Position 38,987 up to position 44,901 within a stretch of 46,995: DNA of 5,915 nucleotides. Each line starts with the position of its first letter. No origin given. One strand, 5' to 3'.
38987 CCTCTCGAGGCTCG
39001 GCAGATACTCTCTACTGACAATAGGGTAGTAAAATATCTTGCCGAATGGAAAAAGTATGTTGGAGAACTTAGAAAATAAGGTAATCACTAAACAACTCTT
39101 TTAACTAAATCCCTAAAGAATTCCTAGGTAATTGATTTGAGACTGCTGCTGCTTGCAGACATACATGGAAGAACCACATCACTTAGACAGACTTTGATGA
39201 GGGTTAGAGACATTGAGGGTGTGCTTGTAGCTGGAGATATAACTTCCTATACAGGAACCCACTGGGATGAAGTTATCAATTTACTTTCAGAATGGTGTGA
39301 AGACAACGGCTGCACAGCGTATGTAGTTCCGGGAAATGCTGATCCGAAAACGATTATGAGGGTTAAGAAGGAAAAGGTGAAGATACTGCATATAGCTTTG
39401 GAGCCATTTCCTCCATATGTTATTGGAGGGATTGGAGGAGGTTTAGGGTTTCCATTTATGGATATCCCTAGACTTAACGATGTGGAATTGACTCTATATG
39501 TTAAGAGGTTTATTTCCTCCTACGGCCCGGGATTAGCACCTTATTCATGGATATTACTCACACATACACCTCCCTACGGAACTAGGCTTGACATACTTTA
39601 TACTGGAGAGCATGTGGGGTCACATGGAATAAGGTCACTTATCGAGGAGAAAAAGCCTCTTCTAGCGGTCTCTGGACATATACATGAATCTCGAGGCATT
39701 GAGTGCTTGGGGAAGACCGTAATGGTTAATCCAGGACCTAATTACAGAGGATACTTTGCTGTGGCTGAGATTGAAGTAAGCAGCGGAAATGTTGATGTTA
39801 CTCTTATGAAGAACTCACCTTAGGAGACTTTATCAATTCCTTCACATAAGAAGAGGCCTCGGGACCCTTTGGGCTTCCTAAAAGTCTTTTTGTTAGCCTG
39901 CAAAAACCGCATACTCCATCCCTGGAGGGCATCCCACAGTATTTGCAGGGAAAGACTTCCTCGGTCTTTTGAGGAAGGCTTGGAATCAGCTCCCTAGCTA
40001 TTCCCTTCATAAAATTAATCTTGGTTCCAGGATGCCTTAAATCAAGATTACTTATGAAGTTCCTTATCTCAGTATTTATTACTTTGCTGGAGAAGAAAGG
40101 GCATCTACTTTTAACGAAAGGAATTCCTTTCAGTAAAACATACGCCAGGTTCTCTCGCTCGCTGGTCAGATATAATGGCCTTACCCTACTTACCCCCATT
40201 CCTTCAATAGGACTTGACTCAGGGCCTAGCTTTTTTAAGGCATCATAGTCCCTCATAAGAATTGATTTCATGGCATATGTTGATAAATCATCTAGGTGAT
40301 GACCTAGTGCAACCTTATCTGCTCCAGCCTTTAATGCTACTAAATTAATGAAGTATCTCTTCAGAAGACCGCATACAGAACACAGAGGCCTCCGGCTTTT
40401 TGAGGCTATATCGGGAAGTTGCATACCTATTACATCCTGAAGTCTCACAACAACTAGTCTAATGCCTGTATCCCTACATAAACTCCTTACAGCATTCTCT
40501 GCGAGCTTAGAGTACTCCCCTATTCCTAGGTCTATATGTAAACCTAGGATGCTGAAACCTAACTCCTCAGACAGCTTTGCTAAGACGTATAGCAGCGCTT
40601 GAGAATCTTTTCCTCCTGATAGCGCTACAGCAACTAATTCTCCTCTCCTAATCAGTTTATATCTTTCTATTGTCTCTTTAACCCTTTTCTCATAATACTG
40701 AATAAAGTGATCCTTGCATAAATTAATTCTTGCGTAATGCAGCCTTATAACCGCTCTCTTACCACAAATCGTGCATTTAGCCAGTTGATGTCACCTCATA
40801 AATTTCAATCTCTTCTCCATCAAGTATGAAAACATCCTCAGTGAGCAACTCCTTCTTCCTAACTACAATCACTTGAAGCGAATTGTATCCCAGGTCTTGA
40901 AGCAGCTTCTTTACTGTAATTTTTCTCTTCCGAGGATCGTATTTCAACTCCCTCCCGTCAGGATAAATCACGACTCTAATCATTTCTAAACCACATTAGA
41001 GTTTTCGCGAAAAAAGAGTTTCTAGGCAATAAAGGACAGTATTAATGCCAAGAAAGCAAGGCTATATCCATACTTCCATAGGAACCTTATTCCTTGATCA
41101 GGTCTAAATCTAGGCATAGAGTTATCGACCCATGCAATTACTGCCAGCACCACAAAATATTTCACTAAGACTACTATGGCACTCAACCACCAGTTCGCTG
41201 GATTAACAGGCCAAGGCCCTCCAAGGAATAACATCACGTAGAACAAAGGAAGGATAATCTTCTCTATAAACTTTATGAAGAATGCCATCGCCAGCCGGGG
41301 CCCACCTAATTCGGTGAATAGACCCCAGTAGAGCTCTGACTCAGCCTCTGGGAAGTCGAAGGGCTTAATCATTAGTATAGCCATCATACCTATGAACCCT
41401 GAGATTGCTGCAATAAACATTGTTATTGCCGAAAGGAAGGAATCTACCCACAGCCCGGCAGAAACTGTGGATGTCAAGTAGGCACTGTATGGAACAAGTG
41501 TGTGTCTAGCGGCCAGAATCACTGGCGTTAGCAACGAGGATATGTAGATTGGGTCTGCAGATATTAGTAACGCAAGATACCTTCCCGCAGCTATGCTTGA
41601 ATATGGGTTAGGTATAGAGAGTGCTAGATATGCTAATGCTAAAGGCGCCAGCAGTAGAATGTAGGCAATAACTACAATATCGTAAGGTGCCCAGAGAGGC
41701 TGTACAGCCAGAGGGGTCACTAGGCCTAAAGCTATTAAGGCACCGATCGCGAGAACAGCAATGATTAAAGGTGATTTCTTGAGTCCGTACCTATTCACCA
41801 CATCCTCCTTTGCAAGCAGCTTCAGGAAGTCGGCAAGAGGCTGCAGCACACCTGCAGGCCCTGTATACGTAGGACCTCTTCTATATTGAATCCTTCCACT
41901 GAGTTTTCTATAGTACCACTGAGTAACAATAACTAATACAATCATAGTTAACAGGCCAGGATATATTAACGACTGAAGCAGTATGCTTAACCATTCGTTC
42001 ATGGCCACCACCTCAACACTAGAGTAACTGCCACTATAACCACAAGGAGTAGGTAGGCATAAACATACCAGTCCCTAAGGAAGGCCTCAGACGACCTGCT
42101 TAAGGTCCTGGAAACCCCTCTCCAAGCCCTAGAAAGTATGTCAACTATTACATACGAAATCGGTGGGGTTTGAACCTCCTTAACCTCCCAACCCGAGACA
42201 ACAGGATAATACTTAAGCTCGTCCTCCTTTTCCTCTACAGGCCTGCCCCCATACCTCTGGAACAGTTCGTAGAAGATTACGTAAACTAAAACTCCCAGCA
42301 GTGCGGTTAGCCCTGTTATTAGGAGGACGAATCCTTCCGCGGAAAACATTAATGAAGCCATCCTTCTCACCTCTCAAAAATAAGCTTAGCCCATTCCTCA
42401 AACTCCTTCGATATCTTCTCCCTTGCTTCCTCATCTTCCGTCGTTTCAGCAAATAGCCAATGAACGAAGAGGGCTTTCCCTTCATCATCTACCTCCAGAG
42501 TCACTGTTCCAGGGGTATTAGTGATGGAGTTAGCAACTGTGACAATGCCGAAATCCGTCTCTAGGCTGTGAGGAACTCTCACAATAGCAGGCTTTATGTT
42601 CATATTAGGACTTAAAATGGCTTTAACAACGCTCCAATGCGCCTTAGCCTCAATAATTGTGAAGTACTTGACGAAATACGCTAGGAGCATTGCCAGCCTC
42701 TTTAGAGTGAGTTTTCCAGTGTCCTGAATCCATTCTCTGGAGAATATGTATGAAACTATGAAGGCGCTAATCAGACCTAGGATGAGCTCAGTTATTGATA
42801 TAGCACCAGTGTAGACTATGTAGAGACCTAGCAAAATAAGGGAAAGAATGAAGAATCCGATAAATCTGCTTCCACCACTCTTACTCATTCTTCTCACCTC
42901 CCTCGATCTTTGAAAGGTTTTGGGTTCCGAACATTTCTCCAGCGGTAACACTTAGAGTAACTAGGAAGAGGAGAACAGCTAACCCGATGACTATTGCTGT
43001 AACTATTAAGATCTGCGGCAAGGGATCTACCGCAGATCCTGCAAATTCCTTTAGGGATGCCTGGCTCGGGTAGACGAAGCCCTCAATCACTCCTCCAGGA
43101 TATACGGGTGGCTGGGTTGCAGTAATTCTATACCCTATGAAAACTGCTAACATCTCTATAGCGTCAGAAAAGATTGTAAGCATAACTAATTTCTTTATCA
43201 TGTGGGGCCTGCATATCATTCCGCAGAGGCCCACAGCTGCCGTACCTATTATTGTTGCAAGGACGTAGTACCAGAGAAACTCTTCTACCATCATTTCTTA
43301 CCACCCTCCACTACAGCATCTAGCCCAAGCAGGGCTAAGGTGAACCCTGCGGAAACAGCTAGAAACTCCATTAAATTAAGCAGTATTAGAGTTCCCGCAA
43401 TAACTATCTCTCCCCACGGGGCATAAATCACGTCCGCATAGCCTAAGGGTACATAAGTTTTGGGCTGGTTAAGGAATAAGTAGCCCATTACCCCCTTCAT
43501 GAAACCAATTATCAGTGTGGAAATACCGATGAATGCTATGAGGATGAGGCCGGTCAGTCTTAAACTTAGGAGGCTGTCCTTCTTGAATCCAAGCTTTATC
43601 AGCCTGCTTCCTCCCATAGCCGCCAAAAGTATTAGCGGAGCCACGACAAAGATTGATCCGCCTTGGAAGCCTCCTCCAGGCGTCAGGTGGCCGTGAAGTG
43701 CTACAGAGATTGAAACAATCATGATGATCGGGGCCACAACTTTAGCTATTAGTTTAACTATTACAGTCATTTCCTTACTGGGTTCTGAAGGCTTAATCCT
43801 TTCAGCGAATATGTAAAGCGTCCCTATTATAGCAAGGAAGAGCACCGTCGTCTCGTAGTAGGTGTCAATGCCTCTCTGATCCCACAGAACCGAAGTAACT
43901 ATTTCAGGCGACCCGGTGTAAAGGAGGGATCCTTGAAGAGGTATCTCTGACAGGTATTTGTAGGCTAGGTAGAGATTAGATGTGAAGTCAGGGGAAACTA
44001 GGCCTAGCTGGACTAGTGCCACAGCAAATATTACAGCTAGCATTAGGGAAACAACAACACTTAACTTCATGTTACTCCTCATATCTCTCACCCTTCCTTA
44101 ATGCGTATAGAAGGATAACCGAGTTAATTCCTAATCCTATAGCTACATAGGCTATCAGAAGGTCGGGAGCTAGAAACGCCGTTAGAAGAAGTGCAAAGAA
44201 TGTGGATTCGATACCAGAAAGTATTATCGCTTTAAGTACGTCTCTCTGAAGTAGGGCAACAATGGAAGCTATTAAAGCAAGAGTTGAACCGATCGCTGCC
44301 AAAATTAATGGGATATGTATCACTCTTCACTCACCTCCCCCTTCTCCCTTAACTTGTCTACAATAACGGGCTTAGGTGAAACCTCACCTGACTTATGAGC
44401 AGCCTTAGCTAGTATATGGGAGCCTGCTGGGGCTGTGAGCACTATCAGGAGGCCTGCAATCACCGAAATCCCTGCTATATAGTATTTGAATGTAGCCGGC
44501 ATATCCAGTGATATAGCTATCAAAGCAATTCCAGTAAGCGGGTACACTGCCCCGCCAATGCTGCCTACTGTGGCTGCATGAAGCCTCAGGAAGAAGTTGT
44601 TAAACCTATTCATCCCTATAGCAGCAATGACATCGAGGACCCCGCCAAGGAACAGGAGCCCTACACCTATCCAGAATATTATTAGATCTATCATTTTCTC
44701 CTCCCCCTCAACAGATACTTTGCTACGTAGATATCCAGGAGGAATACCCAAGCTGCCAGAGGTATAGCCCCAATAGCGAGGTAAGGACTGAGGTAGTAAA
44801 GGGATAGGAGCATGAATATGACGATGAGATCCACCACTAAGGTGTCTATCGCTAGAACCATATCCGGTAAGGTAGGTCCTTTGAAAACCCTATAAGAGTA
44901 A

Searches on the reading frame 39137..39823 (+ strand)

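Call 54: search_protein_families(library=pfam, proteins=[window:39137-39823:+], max_evalue=0.001)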
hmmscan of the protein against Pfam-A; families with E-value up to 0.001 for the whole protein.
window:39137-39823:+ (228 aa): 3 families
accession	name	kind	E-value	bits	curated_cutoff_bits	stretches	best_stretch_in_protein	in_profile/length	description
PF00149.33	Metallophos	-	2.1e-12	48.3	21.5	1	1-184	1-190/191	Calcineurin-like phosphoesterase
PF14582.11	Metallophos_3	-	4.6e-12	46.3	28.2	1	132-213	170-250/259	Metallophosphoesterase, calcineurin superfamily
PF12850.12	Metallophos_2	-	4e-10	40.3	27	1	1-75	1-60/154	Calcineurin-like phosphoesterase superfamily domain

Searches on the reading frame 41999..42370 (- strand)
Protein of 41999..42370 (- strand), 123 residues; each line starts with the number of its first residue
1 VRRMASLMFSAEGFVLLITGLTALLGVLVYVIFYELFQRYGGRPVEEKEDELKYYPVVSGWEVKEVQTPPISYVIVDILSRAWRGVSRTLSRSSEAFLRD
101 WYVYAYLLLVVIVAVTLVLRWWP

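Call 5: search_protein_families(library=pfam, proteins=[window:41999-42370:-], max_evalue=0.01)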
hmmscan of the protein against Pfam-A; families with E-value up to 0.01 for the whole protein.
window:41999-42370:- (123 aa): 0 families

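Call 37: search_solved_structures(query=window:41999-42370:-, max_evalue=10, show_alignments=2)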
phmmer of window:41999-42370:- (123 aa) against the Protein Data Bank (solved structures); distinct sequences matched with E-value up to 10: 0.

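Call 39: search_solved_structures(query=A2, max_evalue=10, show_alignments=2)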
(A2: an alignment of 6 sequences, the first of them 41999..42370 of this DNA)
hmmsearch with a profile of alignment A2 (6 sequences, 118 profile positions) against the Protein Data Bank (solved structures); distinct sequences matched with E-value up to 10: 2.
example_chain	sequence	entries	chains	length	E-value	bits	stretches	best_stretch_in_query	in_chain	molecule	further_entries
5jnq_A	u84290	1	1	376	0.44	14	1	14-76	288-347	Phospho-N-acetylmuramoyl-pentapeptide-transferase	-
5cwb_A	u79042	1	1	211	1.6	12.2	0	72-97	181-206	Designed helical repeat protein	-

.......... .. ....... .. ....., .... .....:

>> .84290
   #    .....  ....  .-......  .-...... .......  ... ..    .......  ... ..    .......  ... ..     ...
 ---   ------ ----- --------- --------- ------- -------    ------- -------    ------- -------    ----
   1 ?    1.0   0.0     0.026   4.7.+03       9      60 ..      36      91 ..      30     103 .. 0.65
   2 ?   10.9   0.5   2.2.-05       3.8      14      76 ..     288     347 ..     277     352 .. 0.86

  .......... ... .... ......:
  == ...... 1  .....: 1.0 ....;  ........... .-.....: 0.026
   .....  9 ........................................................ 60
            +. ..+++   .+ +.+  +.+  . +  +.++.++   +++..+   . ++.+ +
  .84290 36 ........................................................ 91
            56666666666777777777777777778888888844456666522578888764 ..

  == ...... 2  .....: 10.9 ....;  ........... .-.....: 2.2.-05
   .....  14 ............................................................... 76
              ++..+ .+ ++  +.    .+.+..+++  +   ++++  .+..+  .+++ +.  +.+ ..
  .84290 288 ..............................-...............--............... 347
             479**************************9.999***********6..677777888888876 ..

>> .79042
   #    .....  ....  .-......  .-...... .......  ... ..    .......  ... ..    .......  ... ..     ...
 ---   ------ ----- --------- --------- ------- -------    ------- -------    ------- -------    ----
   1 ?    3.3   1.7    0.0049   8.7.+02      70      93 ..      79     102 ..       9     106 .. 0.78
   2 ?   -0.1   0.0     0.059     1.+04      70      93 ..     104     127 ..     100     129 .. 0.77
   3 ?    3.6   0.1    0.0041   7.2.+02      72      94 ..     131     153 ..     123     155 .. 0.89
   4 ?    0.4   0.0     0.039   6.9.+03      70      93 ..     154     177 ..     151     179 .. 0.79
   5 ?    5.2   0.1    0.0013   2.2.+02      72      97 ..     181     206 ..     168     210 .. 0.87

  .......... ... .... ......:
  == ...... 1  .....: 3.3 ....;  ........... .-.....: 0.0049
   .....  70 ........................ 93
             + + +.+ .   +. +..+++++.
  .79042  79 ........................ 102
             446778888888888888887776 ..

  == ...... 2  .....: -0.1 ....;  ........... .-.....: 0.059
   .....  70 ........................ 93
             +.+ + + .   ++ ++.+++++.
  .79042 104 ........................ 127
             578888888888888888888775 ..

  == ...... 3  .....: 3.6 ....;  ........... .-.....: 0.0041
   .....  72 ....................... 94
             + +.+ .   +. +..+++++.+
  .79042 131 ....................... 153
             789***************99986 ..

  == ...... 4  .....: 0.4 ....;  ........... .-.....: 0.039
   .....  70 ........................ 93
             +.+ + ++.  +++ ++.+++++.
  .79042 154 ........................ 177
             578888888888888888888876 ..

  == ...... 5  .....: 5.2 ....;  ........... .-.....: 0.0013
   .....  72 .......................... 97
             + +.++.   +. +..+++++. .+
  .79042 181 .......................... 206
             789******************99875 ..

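Call 50: predict_structure(protein=window:41999-42370:-)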
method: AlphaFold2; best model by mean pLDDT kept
length: 123 residues; sequences in the alignment: 1
mean_pLDDT: 68.1   pTM: 0.31
mean pLDDT of the five models: 68.1, 66.0, 65.1, 65.0, 62.3
residues with pLDDT >= 90: 3; 70-90: 62; 50-70: 39; < 50: 19
segments of 3 or more residues with pLDDT < 50: 1-8, 54-57
pLDDT, mean of each block of 10 residues (from residue 1): 47 79 88 79 53 49 55 77 68 62 82 83 56
secondary structure, 60 per line:
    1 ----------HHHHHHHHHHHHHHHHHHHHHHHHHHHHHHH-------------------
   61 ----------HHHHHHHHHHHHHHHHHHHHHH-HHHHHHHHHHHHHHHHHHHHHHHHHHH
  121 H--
elements in order: H11-41 H71-92 H94-121

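Call 52: fold_search(model_id=the predicted structure, library=pdb)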
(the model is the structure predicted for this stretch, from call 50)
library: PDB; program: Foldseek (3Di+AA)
matches with E <= 10: 1; with E <= 0.001: 0
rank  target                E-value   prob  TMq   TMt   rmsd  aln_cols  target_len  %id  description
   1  9ihq_A                9.2e+00  0.01  0.22  0.20  17.5       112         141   14  Closed state with NUQM and without flavoprotein (classification state 2) of Pichia pastoris mitochondrial complex I in (released 2025-10-15)

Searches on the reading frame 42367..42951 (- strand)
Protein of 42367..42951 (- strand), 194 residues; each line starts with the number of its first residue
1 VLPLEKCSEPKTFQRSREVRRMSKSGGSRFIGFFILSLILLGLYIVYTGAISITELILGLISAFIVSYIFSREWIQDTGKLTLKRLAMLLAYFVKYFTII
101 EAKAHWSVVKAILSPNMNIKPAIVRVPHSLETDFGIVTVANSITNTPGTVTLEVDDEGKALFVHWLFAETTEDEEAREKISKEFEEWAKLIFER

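Call 5: search_protein_families(library=pfam, proteins=[window:42367-42951:-], max_evalue=0.01)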
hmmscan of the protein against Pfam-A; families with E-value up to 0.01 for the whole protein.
window:42367-42951:- (194 aa): 1 family
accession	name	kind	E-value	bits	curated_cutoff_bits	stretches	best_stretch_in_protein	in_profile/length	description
PF01899.21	MNHE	-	3e-38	131.3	27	1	38-189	2-143/145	Na+/H+ ion antiporter subunit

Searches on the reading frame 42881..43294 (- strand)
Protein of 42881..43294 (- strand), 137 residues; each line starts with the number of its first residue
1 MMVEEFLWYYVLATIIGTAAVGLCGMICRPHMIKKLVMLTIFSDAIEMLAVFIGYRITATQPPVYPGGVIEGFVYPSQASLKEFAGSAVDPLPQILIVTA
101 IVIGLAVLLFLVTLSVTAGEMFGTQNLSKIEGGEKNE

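Call 5: search_protein_families(library=pfam, proteins=[window:42881-43294:-], max_evalue=0.01)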
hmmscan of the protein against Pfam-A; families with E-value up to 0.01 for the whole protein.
window:42881-43294:- (137 aa): 1 family
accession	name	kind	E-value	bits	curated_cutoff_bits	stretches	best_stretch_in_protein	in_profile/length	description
PF00420.29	Oxidored_q2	-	1.3e-13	50.9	26.1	1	11-131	2-91/95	NADH-ubiquinone/plastoquinone oxidoreductase chain 4L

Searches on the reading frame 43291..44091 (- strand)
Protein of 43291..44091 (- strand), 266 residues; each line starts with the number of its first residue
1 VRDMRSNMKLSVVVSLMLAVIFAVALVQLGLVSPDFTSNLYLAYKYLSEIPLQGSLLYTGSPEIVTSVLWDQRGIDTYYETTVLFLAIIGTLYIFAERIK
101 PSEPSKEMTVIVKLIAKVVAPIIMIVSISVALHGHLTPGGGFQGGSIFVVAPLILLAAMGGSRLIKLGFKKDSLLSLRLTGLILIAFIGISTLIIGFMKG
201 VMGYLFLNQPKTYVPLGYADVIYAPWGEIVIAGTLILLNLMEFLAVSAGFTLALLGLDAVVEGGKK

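Call 5: search_protein_families(library=pfam, proteins=[window:43291-44091:-], max_evalue=0.01)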
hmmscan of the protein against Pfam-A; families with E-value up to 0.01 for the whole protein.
window:43291-44091:- (266 aa): 2 families
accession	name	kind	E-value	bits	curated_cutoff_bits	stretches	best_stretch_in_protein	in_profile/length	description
PF04039.18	MnhB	-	1.2e-18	68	22.5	1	111-251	1-126/127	Domain related to MnhB subunit of Na+/H+ antiporter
PF20501.3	MbhE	-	0.0027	18.2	27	1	46-107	32-92/98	MBH, subunit E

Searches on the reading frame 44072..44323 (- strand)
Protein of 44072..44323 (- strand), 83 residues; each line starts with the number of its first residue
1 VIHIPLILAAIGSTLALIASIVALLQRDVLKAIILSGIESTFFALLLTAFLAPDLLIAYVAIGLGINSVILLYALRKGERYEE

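Call 5: search_protein_families(library=pfam, proteins=[window:44072-44323:-], max_evalue=0.01)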
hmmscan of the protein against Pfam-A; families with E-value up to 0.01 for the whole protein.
window:44072-44323:- (83 aa): 1 family
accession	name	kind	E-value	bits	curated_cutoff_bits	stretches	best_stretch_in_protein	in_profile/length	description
PF13244.11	MbhD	-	1.4e-13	51.3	27.2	1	15-78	2-65/67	MBH, subunit D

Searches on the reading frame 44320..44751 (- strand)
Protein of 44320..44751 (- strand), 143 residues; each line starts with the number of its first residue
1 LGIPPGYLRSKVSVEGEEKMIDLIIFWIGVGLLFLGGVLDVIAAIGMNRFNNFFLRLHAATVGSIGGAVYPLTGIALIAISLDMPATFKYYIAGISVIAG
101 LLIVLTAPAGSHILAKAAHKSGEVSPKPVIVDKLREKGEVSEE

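Call 5: search_protein_families(library=pfam, proteins=[window:44320-44751:-], max_evalue=0.01)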
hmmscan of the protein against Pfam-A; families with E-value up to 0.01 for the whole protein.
window:44320-44751:- (143 aa): 1 family
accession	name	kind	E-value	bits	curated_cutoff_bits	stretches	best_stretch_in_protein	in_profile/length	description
PF03334.19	PhaG_MnhG_YufB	-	1e-15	58.2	23.4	1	32-119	1-80/80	Na+/H+ antiporter subunit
